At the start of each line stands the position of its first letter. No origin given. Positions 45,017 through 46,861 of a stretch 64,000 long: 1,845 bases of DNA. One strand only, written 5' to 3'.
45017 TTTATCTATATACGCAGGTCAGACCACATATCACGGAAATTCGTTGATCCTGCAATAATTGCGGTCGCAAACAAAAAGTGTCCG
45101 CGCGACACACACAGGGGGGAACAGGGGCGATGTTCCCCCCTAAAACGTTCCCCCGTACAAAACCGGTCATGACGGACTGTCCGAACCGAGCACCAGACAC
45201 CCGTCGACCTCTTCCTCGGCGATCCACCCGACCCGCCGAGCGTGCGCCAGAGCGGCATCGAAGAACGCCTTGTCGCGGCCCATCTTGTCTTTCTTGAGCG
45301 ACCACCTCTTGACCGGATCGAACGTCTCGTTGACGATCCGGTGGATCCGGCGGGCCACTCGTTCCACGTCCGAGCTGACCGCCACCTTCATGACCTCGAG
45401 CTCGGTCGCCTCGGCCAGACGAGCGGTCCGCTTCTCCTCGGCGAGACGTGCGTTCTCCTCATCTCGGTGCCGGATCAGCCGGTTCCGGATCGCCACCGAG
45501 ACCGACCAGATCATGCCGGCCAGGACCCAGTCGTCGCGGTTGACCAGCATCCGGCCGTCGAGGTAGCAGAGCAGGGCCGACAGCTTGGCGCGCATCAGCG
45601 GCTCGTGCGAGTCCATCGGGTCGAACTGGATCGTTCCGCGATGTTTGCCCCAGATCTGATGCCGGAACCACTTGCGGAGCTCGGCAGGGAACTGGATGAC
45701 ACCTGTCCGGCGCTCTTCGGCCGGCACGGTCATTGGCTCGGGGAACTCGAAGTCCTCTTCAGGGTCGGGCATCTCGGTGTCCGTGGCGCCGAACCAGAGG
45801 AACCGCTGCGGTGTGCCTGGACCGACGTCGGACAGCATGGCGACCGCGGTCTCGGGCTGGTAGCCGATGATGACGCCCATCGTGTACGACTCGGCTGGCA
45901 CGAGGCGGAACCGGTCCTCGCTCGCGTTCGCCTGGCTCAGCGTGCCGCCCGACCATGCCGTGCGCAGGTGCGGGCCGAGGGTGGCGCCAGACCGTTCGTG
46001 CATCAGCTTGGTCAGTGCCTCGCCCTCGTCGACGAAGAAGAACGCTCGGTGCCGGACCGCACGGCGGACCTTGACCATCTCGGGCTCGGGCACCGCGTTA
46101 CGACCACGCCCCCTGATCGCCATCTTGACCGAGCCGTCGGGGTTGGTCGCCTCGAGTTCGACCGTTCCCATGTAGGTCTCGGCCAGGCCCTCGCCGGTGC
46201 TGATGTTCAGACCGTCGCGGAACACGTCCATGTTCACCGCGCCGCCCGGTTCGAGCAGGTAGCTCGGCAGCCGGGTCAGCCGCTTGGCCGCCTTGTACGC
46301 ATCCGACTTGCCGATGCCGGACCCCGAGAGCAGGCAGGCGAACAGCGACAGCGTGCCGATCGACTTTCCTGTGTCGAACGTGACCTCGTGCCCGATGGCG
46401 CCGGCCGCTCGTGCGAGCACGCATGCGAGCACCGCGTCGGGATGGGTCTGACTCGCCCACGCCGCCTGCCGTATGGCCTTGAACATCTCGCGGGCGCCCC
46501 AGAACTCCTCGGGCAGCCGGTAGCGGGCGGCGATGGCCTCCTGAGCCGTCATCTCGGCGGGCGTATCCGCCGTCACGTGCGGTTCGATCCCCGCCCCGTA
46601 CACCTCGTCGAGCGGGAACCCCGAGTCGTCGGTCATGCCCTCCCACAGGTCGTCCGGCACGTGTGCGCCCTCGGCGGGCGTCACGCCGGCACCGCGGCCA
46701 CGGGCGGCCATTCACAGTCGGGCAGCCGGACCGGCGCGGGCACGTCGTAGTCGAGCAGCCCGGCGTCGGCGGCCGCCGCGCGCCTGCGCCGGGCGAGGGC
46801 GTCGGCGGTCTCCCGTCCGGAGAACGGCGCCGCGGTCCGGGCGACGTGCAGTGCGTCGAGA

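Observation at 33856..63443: Composite promoter/operator module reused across the genome; exact 6-nt rule gives leaderless mRNAs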

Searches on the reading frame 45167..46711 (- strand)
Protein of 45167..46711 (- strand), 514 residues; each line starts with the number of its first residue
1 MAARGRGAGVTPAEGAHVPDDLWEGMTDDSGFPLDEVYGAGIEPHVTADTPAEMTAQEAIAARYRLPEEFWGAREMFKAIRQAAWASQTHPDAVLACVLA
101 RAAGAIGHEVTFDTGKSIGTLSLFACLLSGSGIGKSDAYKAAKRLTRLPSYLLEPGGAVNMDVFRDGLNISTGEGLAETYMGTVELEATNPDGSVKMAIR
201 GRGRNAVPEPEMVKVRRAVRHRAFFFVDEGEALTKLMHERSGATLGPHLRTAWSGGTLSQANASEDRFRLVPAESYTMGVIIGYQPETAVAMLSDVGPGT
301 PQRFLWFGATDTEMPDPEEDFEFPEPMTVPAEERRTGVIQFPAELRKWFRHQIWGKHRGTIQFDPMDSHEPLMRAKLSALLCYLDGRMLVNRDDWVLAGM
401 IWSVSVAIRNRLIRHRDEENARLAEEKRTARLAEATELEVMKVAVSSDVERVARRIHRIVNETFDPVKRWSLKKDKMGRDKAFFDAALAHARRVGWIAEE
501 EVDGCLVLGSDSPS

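Call 10: search_protein_families(library=pfam, proteins=[window:45167-46711:-], max_evalue=0.001)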
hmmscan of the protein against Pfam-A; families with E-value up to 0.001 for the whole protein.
window:45167-46711:- (514 aa): 1 family
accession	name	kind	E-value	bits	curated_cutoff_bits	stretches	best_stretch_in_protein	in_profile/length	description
PF13148.11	DUF3987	-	9.3e-07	28.8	27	0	88-146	1-60/364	Protein of unknown function (DUF3987)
